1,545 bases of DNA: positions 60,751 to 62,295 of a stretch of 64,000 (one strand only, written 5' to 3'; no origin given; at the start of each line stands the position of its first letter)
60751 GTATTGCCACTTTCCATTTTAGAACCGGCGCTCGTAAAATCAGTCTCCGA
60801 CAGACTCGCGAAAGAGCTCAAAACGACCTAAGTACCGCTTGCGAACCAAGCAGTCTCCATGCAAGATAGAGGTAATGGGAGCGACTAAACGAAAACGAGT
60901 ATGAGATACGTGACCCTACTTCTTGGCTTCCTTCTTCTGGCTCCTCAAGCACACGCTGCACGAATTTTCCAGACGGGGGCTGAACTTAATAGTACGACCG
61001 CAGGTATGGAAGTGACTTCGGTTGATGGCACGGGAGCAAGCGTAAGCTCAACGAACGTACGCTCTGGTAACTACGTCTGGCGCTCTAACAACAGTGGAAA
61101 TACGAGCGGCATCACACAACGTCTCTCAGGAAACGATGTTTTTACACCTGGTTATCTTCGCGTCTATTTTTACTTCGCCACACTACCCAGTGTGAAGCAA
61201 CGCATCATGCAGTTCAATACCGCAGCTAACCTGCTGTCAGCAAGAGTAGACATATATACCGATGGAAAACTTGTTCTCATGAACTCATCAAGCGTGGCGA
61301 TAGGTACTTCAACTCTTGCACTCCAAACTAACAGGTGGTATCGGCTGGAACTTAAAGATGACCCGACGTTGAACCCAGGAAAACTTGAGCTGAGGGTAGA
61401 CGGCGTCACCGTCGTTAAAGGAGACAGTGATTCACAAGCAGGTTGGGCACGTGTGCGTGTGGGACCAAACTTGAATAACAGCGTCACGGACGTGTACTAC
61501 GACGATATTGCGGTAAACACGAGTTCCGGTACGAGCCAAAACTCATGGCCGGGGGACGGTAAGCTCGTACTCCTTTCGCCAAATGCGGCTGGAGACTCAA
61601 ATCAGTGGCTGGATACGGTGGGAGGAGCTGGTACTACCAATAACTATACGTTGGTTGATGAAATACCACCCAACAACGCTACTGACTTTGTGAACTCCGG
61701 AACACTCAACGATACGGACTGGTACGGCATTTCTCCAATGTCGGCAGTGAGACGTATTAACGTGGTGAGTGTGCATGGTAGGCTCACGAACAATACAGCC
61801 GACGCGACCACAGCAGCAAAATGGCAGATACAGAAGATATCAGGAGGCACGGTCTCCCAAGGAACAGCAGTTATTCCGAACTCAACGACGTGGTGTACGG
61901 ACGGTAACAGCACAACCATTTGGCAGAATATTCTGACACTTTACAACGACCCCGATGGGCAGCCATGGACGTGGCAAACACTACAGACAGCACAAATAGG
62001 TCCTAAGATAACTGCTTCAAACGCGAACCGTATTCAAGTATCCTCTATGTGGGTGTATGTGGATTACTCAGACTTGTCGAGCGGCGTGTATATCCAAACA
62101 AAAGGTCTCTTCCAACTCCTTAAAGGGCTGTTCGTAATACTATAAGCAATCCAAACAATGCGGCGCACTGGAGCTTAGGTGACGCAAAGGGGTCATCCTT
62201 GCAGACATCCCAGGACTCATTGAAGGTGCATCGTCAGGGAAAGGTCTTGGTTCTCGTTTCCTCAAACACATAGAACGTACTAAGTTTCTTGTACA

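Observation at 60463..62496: Lectin-like secreted protein gene inserted between obg and gatB, flanked by a degenerate about 300-400 bp direct duplication of the obg 3' end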

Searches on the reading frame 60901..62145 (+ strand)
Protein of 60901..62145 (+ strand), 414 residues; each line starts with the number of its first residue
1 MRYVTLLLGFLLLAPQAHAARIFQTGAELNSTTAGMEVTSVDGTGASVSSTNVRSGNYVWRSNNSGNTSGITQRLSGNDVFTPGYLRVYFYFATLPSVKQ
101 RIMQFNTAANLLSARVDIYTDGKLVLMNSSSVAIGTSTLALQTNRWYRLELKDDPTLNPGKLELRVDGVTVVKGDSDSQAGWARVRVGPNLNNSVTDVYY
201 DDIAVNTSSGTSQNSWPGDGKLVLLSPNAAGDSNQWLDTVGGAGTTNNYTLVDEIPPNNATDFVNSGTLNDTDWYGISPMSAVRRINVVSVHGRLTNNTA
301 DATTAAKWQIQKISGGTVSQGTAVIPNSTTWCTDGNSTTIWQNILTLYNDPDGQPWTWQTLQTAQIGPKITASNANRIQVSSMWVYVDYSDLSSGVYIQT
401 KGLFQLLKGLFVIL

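Call 7: search_protein_families(library=pfam, proteins=[window:60901-62145:+], max_evalue=0.1)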
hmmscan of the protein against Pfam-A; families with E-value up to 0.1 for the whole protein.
window:60901-62145:+ (414 aa): 1 family
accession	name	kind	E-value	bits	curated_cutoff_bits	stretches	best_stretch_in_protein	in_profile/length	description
PF16967.11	TcfC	-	0.06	13.4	29.4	0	113-140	12-37/68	E-set like domain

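Call 9: find_homologous_proteins(query=window:60901-62145:+)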
Query window:60901-62145:+ (414 aa): 63 proteins with E <= 0.001 among 8000 candidates.
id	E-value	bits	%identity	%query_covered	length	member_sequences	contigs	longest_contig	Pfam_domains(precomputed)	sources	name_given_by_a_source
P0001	2.8e-271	917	100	100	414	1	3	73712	-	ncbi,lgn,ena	ncbi:MAG: hypothetical protein AAB472_03590 [Patescibacteria group bacterium]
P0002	4.1e-229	779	85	100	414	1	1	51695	-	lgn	-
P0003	1.2e-218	744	81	100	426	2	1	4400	-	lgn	-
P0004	4.3e-209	713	78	100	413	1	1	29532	-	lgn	-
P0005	1.8e-178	612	67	100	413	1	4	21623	-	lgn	-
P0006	3.5e-106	374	50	90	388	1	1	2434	-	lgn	-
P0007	2.8e-104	367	50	90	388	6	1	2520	-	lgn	-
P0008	2.4e-102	361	48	90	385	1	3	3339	-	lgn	-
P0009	3.5e-101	357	48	90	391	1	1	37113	-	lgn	-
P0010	1.7e-96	342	47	93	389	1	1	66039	-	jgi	jgi:hypothetical protein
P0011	3.0e-86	308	45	94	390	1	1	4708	-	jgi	-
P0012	7.2e-86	307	45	91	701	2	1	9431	-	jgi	jgi:hypothetical protein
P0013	7.5e-80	287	44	89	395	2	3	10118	-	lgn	-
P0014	1.8e-79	286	43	87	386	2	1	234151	-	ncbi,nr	ncbi:MAG TPA: hypothetical protein VJ464_13390 [Blastocatellia bacterium]|nr:hypothetical protein [B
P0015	5.5e-79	284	44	90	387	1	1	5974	-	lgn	-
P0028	9.2e-65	237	40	90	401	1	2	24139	-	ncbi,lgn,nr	ncbi:MAG TPA: hypothetical protein VLE99_04895 [Candidatus Saccharimonadales bacterium]|nr:hypotheti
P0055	1.2e-46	178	34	88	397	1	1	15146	PF13385.14,PF21340.5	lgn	-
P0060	3.3e-29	120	33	97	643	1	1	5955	PF13385.14,PF21340.5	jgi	jgi:hypothetical protein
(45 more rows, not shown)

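Call 10: find_encoding_contigs(protein=P0002, flank=6000, max_places=4)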
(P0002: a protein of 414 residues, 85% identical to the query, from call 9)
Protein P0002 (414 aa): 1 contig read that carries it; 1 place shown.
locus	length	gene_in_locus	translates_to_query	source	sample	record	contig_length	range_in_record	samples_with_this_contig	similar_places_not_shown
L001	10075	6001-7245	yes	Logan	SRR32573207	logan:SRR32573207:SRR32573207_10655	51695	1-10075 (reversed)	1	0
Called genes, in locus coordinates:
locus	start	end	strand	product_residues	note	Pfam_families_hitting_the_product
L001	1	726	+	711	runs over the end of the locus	PF04932:Wzy_C, PF14559:TPR_19 (faint), PF07719:TPR_2 (faint), PF13428:TPR_14 (faint)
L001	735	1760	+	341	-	PF01565:FAD_binding_4, PF02873:MurB_C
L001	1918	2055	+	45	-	-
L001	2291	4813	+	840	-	PF07517:SecA_DEAD, PF01043:SecA_PP_bind, PF21090:P-loop_SecA, PF07516:SecA_SW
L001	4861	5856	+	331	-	PF01018:GTP1_OBG, PF03193:RsgA_GTPase (faint), PF02421:FeoB_N, PF01926:MMR_HSR1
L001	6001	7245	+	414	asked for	-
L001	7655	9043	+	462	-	PF02934:GatB_N, PF02637:GatB_Yqey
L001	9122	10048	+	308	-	-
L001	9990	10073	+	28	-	?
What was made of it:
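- The same site is used in two hosts (call 10).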

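Call 11: find_encoding_contigs(protein=P0004, flank=6000, max_places=4)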
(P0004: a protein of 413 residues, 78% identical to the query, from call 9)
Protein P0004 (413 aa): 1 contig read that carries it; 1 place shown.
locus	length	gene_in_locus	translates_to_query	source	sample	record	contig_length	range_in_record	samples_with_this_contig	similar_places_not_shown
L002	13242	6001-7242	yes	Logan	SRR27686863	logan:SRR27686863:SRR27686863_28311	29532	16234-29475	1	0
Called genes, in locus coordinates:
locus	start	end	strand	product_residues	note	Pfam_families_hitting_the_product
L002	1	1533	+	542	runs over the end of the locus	-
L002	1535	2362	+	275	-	-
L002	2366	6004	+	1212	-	PF13884:Peptidase_S74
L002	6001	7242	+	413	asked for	-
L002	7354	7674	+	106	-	-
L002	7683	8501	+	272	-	-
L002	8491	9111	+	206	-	PF01464:SLT (weak)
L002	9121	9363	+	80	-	-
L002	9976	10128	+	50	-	-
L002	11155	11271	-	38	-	-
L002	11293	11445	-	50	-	-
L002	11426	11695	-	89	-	-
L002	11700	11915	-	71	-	-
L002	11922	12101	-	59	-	-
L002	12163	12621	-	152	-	PF15891:Nuc_deoxyri_tr2, PF05014:Nuc_deoxyrib_tr (weak)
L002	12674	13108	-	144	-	PF14528:LAGLIDADG_3 (weak)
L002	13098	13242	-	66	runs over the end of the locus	?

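Call 12: find_encoding_contigs(protein=P0005, flank=6000, max_places=4)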
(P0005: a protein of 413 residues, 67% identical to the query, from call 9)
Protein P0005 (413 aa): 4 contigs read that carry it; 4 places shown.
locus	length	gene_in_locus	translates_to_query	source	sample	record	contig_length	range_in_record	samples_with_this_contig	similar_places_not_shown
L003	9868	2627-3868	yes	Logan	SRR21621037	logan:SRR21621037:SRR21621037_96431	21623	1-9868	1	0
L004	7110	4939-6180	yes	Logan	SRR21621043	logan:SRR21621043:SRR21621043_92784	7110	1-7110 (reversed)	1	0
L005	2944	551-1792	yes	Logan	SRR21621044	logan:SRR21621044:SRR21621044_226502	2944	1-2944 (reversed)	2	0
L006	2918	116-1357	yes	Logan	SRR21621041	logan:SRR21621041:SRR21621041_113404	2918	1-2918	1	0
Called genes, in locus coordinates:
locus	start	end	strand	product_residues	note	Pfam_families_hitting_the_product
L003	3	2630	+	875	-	?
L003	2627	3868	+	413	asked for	-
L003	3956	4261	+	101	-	-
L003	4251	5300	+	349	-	PF01471:PG_binding_1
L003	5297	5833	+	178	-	-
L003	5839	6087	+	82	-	-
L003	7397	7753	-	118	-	-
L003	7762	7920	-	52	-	-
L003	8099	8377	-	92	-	-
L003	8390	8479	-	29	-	-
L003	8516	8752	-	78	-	-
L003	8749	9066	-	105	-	-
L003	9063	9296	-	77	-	-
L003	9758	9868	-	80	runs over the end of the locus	-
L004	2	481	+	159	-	?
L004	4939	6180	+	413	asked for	-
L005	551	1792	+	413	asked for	-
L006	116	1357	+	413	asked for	-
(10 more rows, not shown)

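Call 20: find_related_loci(query=A2, collection=viral_contigs, flank=10000)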
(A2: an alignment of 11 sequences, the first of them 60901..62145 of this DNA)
Query A2 (414 aa) in viral_contigs; peptide patterns used: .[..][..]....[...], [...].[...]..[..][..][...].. (x = any residue, [..] = any of these).
140 stretches matched a pattern; 66 encode a relative of the query (tblastn E <= 1e-3); 66 distinct loci.
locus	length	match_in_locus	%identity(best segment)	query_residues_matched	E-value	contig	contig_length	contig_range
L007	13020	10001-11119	45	20-390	2e-85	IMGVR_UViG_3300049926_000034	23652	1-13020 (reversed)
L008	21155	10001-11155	42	20-389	9e-72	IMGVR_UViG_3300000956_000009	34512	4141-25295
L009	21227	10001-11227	41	20-414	1e-69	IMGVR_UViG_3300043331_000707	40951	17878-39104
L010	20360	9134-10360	41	20-414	1e-69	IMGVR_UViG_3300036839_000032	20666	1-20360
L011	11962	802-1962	38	6-390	6e-68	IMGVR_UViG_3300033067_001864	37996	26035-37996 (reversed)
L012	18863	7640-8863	37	11-397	1e-64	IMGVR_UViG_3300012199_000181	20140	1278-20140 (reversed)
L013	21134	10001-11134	37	20-389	1e-61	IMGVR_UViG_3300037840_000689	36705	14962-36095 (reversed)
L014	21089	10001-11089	36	20-389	2e-60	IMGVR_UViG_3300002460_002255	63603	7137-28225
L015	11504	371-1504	38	20-396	1e-58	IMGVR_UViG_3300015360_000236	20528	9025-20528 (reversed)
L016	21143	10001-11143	36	6-390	3e-57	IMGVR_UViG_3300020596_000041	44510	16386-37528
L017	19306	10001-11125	39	20-389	1e-56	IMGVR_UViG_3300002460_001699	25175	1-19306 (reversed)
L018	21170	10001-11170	37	20-388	4e-55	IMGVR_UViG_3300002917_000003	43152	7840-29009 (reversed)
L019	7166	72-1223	37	12-389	3e-55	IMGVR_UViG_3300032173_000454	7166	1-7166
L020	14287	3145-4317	35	21-406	3e-53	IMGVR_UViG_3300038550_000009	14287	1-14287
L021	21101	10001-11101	37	20-389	6e-53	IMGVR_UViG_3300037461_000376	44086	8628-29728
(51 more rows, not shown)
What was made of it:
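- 60901..62145 (+): Gene X, 414 aa. Sec signal peptide (codons 1-19, nt 60901-60957), two jelly-roll domains, and a short C-terminal helix. 66 IMG/VR loci carry relatives (call 20).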

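Call 29: search_protein_families(library=phrogs, proteins=[window:60901-62145:+, L002:2366-6004:+, L002:7354-7674:+, L002:7683-8501:+, L002:8491-9111:+, L002:9121-9363:+, L002:1535-2362:+, L002:1-1533:+], max_evalue=0.001)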
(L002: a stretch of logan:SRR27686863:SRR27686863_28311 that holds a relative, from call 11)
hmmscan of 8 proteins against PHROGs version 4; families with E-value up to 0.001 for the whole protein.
window:60901-62145:+ (414 aa): 2 families
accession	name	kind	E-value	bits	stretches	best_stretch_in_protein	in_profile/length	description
phrog_14065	-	unknown function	8.9e-47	160.9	1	20-396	2-387/1152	-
phrog_2448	-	unknown function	9.3e-15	55.7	1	115-295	90-271/335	-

L002:2366-6004:+ (1212 aa): 8 families
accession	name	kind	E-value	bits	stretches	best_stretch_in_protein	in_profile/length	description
phrog_5481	-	tail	6.6e-10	39.1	1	1032-1179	866-1019/1043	tail fiber protein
phrog_25848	-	tail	3.6e-08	33.1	1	1086-1178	503-590/598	tail fiber protein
phrog_33119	-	tail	6.5e-07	29.3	1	1087-1177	547-632/643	long tail fiber protein distal subunit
phrog_6121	-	head and packaging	7e-07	30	1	1078-1156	311-386/392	virion structural protein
phrog_7841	-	unknown function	2.4e-05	24.5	1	1088-1177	395-486/489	-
phrog_14572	-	tail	7.9e-05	22.8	1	1088-1176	365-467/484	tail fiber protein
phrog_28992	-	unknown function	0.00012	22.3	1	1079-1171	240-328/343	-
phrog_1210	-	other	0.00024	19.7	1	1088-1178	2219-2311/2313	PblB-type receptor binding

L002:7354-7674:+ (106 aa): 0 families

L002:7683-8501:+ (272 aa): 0 families

L002:8491-9111:+ (206 aa): 0 families

L002:9121-9363:+ (80 aa): 0 families

L002:1535-2362:+ (275 aa): 0 families

L002:1-1533:+ (510 aa): 0 families
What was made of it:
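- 60901..62145 (+): phrog_14065, E 9e-47 (call 29).
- On Phage protein family phrog_14065, N-terminal module of 'minor tail proteins': E 8.9e-47, residues 20-396 on profile positions 2-387 (call 29).
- X matches phrog_14065, E 9e-47 (call 29).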

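Call 33: find_encoding_contigs(protein=P0003, flank=5000, max_places=4)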
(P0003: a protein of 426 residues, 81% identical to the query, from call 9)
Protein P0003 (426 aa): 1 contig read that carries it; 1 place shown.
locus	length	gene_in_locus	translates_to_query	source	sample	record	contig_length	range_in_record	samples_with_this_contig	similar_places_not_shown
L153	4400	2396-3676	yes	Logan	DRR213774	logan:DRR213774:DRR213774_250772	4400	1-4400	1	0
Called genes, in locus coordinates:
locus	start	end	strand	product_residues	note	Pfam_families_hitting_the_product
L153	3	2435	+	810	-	?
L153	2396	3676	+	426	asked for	-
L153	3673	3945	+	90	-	-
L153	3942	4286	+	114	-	-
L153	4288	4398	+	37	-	?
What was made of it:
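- On Receptor-masking superinfection-exclusion proteins (Llp or Cor type): Adjacency is met in three phage lineages (calls 11, 12, 33).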

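Call 34: find_encoding_contigs(protein=P0001, flank=3000, max_places=4)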
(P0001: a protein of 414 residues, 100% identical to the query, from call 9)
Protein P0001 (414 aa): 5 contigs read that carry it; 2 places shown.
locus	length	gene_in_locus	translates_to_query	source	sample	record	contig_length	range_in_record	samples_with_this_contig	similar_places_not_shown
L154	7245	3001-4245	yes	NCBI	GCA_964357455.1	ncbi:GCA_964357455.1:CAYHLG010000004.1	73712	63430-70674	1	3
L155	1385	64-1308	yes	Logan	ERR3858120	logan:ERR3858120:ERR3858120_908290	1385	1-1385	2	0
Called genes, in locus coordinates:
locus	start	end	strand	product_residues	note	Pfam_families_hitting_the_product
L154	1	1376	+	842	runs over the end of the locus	PF07517:SecA_DEAD, PF01043:SecA_PP_bind, PF21090:P-loop_SecA, PF07516:SecA_SW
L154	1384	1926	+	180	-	PF01725:Ham1p_like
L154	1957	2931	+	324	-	PF01018:GTP1_OBG, PF01926:MMR_HSR1, PF02421:FeoB_N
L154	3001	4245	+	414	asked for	-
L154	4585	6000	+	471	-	PF02934:GatB_N, PF02637:GatB_Yqey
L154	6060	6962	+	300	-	PF12728:HTH_17 (faint)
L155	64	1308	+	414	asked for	-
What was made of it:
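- Four long contigs carry the identical arrangement (call 34).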

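Call 39: predict_structure(alignment_id=A7)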
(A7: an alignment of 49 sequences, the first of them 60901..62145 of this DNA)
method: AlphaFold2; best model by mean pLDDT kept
length: 414 residues; sequences in the alignment: 49
mean_pLDDT: 89.3   pTM: 0.85
mean pLDDT of the five models: 89.3, 88.8, 88.7, 88.0, 87.7
residues with pLDDT >= 90: 324; 70-90: 44; 50-70: 28; < 50: 18
segments of 3 or more residues with pLDDT < 50: 9-16, 399-401
pLDDT, mean of each block of 10 residues (from residue 1): 50 53 94 92 91 96 86 93 98 96 96 97 97 96 98 96 98 95 95 92 95 92 96 93 92 91 94 96 93 93 93 95 91 76 88 94 96 93 96 56 58 58
secondary structure, 60 per line:
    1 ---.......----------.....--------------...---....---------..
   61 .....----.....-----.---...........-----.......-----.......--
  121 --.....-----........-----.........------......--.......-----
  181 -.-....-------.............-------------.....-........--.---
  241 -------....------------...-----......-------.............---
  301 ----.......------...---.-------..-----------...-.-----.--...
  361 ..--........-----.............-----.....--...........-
elements in order: H4-10 E21-25 E40-42 E46-49 E59-65 E70-74 E84-94 E100-106 E112-118 E123-127 E133-140 E146-154 E161-166 E169-175 E184-187 E195-207 E221-225 E227-234 H248-251 E264-266 E272-277 E285-297 E305-311 E318-320 E345-347 H358-362 E365-372 E378-390 H396-400 H403-413
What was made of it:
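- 60901..62145 (+): AlphaFold2 pLDDT 89 (call 39).
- On Concanavalin A-like lectin / LamG superfamily (Pfam PF13385 Laminin_G_3): AlphaFold2 model with pLDDT 89 (call 39).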

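Call 42: fold_search(model_id=the predicted structure, library=pdb)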
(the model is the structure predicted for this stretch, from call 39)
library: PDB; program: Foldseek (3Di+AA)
matches with E <= 10: 1719; with E <= 0.001: 387
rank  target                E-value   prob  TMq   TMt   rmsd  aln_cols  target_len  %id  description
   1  8q28_B                1.8e-08  1.00  0.33  0.54   7.2       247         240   14  Se-Met labelled TtX122A - A domain of unknown function from the Teredinibacter turnerae protein TERTU_3803 (released 2024-03-13)
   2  8q2a_C                3.5e-08  1.00  0.30  0.51   7.0       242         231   14  TtX122B - A domain of unknown function from the Teredinibacter turnerae protein TERTU_2913 (released 2024-03-13)
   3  8q2a_A                5.3e-08  1.00  0.32  0.53   6.8       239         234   15  TtX122B - A domain of unknown function from the Teredinibacter turnerae protein TERTU_2913 (released 2024-03-13)
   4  8q28_A                6.6e-08  1.00  0.32  0.52   7.6       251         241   15  Se-Met labelled TtX122A - A domain of unknown function from the Teredinibacter turnerae protein TERTU_3803 (released 2024-03-13)
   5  8q29_A                1.0e-07  1.00  0.32  0.52   7.4       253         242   13  TtX122A - A domain of unknown function from the Teredinibacter turnerae protein TERTU_3803 (released 2024-03-13)
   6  3r4u_A                1.7e-07  1.00  0.31  0.31  16.1       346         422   10  Cell entry of botulinum neurotoxin type C is dependent upon interaction with two ganglioside molecules (released 2011-06-08)
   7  1af9                  2.6e-07  1.00  0.28  0.27  19.4       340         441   11  TETANUS NEUROTOXIN C FRAGMENT (released 1998-04-29)
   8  3r4s_A                2.7e-07  1.00  0.33  0.32  15.7       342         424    9  Cell entry of botulinum neurotoxin type C is dependent upon interaction with two ganglioside molecules (released 2011-06-08)
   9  3zr5_A                3.6e-07  1.00  0.32  0.22   5.8       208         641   10  STRUCTURE OF GALACTOCEREBROSIDASE FROM MOUSE (released 2011-09-28)
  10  1s0i_A                4.6e-07  1.00  0.26  0.18  11.9       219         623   11  Trypanosoma cruzi trans-sialidase in complex with sialyl-lactose (Michaelis complex) (released 2004-05-18)
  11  5mk8_A                4.9e-07  1.00  0.29  0.28  17.5       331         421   11  Crystal structure of the receptor-binding domain of the FA hybrid Clostridium botulinum neurotoxin (released 2018-03-28)
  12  5v38_A                5.4e-07  1.00  0.30  0.30  17.1       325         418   10  Crystal Structure of The Receptor-binding Domain of Botulinum Neurotoxin Type HA (released 2017-03-22)
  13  5jlv_A                5.4e-07  1.00  0.28  0.27  17.4       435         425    8  Receptor binding domain of Botulinum neurotoxin A in complex with human glycosylated SV2C (released 2016-06-15)
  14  3obt                  8.7e-07  1.00  0.32  0.32  16.2       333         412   11  Crystal structure of Botulinum neurotoxin serotype D ligand binding domain in complex with N-Acetylneuraminic acid (released 2010-09-08)
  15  6ul4_A                8.7e-07  1.00  0.30  0.29  17.3       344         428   10  Crystal structure of BoNT/B receptor-binding domain in complex with VHH JLO-G11 (released 2020-03-04)
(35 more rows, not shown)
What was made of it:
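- Checked: Its best PDB matches are LamG/ConA-type jelly rolls (calls 39, 42).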
